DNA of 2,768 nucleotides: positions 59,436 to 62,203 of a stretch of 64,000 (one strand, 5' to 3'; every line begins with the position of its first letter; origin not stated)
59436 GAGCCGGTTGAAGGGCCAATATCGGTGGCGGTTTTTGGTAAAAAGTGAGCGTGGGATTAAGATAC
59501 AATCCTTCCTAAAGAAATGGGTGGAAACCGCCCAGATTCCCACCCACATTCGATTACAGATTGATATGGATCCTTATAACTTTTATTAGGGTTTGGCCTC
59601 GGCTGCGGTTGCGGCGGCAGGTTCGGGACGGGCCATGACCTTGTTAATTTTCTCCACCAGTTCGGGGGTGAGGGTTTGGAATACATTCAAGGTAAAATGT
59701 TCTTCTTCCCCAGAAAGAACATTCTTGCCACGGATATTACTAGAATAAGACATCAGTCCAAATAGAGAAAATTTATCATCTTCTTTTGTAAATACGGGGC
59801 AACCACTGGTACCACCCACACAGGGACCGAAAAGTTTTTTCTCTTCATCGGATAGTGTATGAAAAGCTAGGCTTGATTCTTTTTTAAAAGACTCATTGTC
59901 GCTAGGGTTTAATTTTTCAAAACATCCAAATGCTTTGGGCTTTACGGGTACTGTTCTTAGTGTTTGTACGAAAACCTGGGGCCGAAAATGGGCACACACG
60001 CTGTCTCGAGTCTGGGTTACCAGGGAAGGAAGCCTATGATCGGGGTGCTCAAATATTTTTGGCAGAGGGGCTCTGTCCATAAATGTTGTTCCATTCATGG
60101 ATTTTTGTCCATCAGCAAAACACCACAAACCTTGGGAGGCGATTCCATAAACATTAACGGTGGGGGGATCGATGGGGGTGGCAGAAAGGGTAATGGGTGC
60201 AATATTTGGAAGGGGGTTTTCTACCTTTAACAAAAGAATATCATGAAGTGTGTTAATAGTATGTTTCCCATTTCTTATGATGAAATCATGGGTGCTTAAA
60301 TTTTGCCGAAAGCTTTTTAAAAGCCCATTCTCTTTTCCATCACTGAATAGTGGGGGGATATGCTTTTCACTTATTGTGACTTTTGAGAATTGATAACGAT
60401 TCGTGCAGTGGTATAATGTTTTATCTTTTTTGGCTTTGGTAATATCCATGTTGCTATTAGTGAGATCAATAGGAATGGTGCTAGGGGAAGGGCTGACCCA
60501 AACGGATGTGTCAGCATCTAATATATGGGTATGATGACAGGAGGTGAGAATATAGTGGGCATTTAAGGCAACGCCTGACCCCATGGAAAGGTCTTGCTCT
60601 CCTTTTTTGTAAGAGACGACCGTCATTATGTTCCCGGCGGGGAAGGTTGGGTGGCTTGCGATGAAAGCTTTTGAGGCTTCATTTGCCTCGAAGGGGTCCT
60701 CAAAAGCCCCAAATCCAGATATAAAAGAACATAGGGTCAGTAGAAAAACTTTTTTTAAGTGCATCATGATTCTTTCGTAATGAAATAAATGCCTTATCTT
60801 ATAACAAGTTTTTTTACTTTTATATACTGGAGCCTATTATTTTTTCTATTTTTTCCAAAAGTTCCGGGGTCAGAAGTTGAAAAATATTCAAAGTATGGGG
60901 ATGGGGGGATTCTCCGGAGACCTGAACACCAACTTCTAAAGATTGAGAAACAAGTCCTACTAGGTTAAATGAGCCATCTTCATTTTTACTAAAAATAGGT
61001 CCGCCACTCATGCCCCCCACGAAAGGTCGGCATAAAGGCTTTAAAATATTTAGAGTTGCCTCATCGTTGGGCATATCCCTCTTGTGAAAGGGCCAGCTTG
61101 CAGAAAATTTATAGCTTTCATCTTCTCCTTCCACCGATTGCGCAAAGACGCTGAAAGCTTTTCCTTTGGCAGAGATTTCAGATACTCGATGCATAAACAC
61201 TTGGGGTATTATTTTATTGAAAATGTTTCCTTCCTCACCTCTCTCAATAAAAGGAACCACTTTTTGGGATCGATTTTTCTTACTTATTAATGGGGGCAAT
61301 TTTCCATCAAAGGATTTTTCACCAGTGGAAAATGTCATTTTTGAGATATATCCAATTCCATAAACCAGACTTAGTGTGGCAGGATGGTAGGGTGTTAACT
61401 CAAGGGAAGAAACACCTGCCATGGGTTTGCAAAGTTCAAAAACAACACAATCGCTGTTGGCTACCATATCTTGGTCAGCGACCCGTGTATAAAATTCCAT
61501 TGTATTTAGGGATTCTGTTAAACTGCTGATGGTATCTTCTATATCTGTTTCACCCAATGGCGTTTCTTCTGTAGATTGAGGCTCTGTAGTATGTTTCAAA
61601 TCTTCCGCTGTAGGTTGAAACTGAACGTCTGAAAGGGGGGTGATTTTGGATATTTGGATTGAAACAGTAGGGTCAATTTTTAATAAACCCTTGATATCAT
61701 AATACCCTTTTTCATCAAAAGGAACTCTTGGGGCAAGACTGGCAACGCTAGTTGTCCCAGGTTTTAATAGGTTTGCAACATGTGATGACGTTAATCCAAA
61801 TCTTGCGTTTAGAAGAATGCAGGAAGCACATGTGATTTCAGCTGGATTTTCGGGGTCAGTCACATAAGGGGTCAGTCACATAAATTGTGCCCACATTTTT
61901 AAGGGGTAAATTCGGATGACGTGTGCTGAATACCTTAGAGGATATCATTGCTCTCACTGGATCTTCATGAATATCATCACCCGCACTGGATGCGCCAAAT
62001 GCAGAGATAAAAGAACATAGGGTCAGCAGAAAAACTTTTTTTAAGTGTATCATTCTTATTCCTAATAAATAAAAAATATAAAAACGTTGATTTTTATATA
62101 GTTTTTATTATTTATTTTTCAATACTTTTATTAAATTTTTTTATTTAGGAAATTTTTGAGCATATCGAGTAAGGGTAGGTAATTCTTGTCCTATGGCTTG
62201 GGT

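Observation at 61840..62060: A 16-bp perfect tandem duplication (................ x2) splits protease paralog 2 into a signal-peptide ORF and a body ORF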

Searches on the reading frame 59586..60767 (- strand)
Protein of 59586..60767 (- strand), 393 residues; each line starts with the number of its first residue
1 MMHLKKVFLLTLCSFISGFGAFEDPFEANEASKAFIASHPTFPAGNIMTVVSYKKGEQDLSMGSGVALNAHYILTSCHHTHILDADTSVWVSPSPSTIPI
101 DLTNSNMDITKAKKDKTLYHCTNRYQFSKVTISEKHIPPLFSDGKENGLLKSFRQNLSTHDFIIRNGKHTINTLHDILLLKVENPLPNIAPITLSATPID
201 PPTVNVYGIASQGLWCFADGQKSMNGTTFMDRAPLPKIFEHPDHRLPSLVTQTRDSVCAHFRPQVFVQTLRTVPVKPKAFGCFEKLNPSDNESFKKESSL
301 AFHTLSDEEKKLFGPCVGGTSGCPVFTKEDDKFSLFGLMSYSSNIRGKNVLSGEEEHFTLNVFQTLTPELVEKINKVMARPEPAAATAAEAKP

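Call 6: search_protein_families(library=pfam, proteins=[window:59586-60767:-], max_evalue=1)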
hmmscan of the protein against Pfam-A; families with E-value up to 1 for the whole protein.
window:59586-60767:- (393 aa): 3 families
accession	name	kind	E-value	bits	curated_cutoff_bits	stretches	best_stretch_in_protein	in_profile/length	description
PF13365.12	Trypsin_2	-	0.0061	17.7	27.6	0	63-209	1-88/144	Trypsin-like peptidase domain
PF06984.18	MRP-L47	-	0.015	15.8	27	1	343-380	42-79/87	Mitochondrial 39-S ribosomal protein L47 (MRP-L47)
PF19109.5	DUF5796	-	0.25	11.8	36.9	1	94-166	8-81/139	Family of unknown function (DUF5796)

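Call 13: find_homologous_proteins(query=A2, max_evalue=0.01)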
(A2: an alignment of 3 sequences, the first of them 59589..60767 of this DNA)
Query A2 (3 sequences) (393 aa, profile of the alignment): 5 proteins with E <= 0.01 among 6614 candidates.
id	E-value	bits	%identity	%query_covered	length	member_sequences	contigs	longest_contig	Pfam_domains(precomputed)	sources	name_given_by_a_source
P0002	4.0e-169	580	100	100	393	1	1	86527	-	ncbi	ncbi:MAG: hypothetical protein ACK5PQ_04930 [Alphaproteobacteria bacterium]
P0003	1.2e-124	434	28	77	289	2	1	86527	-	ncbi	ncbi:MAG: hypothetical protein ACK5PQ_04955 [Alphaproteobacteria bacterium]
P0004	3.7e-111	390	60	96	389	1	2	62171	-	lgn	-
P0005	3.1e-110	387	62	98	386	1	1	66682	-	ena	-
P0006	4.7e-61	225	36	100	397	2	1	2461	-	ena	-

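Call 15: find_encoding_contigs(protein=P0004, flank=8000, max_places=4)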
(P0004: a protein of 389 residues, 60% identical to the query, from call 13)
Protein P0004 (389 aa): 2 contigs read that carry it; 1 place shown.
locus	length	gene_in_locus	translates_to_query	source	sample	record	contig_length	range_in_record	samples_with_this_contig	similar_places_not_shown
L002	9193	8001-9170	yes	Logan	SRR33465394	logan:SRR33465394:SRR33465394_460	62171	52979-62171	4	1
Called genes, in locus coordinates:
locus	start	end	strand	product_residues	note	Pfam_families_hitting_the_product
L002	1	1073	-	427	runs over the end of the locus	PF03952:Enolase_N, PF00113:Enolase_C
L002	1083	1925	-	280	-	PF00793:DAHP_synth_1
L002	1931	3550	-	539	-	PF06418:CTP_synth_N, PF00117:GATase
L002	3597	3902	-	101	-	PF03840:SecG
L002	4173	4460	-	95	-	-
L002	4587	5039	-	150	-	PF04364:DNA_pol3_chi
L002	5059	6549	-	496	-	PF02789:Peptidase_M17_N, PF00883:Peptidase_M17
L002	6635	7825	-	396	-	-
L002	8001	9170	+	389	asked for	-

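Call 16: find_encoding_contigs(protein=P0005, flank=8000, max_places=4)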
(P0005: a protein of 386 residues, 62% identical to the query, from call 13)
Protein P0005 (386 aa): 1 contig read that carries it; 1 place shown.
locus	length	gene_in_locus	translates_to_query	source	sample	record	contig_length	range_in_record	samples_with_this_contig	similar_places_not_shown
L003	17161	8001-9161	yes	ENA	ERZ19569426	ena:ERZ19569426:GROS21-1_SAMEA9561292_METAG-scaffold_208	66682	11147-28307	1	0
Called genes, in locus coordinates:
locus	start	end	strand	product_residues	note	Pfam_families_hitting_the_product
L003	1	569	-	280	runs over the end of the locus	PF00793:DAHP_synth_1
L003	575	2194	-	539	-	PF06418:CTP_synth_N, PF00117:GATase, PF07722:Peptidase_C26 (faint)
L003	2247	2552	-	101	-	PF03840:SecG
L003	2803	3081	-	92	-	-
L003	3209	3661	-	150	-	PF04364:DNA_pol3_chi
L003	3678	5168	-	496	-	PF02789:Peptidase_M17_N, PF00883:Peptidase_M17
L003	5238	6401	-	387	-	-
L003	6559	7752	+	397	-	-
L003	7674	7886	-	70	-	-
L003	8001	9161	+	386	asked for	-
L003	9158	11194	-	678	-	PF17764:PriA_3primeBD, PF00270:DEAD, PF00271:Helicase_C (faint), PF04851:ResIII, PF18319:Zn_ribbon_PriA, PF18074:PriA_C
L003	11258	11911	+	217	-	PF00923:TAL_FSA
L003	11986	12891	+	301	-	PF02899:Phage_int_SAM_1, PF00589:Phage_integrase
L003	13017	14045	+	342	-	-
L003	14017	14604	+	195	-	-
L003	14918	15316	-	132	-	-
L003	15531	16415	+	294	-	PF02091:tRNA-synt_2e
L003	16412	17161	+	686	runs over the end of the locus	PF02092:tRNA_synt_2f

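Call 17: find_encoding_contigs(protein=P0006, flank=8000, max_places=4)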
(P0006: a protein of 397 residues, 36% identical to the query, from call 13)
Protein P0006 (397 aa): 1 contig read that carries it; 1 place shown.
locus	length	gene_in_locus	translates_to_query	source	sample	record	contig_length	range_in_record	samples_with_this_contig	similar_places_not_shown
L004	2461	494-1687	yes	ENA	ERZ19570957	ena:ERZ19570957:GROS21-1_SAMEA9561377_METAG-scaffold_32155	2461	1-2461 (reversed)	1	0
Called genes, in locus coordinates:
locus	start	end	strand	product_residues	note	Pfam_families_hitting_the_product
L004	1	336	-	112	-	?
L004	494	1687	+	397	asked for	-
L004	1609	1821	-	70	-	-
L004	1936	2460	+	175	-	?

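Call 27: search_protein_representatives(alignment_id=A2)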
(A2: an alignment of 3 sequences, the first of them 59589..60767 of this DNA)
Query: 3 sequences, 329 profile positions. Proteins with E-value up to 0.001 (for the whole library): 14; up to 1e-10: 9; up to 1e-30: 8. The best 14 are listed.
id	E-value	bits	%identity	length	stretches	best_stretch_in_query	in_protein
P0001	5.7e-150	515.5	-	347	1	1-328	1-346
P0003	3.7e-125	434.0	-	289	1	28-325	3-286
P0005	9.8e-111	386.6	-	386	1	5-325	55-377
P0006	1.5e-61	224.9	-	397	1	7-326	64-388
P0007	6.9e-43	163.6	-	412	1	12-326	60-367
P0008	7.5e-38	147.0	-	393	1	8-325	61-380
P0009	1.0e-35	140.0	-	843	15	242-275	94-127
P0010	2.2e-32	129.1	-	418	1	13-326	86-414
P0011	6.3e-22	94.7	-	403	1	12-325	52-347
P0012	1.9e-09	53.7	-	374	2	253-290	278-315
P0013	2.6e-06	43.4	-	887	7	21-70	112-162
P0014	2.5e-05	40.1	-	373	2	202-323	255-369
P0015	9.7e-05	38.2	-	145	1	257-325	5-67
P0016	1.4e-04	37.7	-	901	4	127-193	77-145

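Call 40: find_encoding_contigs(protein=P0002, flank=6000, max_places=10)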
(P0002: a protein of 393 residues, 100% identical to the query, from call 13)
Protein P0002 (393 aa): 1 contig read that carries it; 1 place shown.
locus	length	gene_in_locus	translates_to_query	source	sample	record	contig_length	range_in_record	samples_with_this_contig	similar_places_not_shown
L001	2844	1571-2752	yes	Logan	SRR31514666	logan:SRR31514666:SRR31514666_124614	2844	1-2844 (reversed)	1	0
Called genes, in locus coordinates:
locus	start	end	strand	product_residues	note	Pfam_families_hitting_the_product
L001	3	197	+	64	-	?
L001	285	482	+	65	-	-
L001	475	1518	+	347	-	-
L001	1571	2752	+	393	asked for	-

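Call 52: find_encoding_contigs(protein=P0010, flank=8000, max_places=4)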
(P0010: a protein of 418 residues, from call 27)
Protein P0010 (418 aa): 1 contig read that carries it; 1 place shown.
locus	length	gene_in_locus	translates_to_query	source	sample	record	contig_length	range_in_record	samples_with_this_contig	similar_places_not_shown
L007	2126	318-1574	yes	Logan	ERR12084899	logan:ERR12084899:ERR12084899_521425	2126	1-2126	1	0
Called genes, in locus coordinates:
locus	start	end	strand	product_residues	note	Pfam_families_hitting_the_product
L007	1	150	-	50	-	?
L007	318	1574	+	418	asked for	-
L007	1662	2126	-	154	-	?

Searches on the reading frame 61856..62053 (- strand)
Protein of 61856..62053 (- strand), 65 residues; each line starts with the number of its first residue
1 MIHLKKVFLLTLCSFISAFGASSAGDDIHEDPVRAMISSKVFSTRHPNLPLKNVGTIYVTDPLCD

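Call 41: find_encoding_contigs(protein=window:61856-62053:-, flank=6000, max_places=10)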
Protein window:61856-62053:- (65 aa): 1 contig read that carries it; 1 place shown.
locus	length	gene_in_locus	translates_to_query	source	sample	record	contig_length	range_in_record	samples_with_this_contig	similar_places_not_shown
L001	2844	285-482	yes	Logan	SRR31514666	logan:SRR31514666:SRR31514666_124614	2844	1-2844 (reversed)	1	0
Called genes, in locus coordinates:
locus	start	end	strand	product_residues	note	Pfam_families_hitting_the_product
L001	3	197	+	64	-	?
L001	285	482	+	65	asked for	-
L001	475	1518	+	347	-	-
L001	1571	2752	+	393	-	-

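Call 58: list_cluster_members(proteins=[window:61856-62053:-, P0001, window:62318-62533:+])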
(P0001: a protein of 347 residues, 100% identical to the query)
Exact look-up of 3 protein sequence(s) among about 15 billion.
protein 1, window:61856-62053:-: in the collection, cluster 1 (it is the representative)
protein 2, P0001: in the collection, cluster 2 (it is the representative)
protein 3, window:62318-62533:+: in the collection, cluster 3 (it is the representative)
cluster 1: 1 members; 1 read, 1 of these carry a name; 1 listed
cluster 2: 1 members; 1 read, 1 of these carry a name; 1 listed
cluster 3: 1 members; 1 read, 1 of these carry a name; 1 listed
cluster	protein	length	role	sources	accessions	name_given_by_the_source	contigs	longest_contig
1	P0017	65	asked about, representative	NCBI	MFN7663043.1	MAG: hypothetical protein ACK5PQ_04940 [Alphaproteobacteria bacterium]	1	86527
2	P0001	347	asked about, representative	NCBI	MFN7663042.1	MAG: hypothetical protein ACK5PQ_04935 [Alphaproteobacteria bacterium]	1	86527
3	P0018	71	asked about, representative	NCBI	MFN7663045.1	MAG: hypothetical protein ACK5PQ_04950 [Alphaproteobacteria bacterium]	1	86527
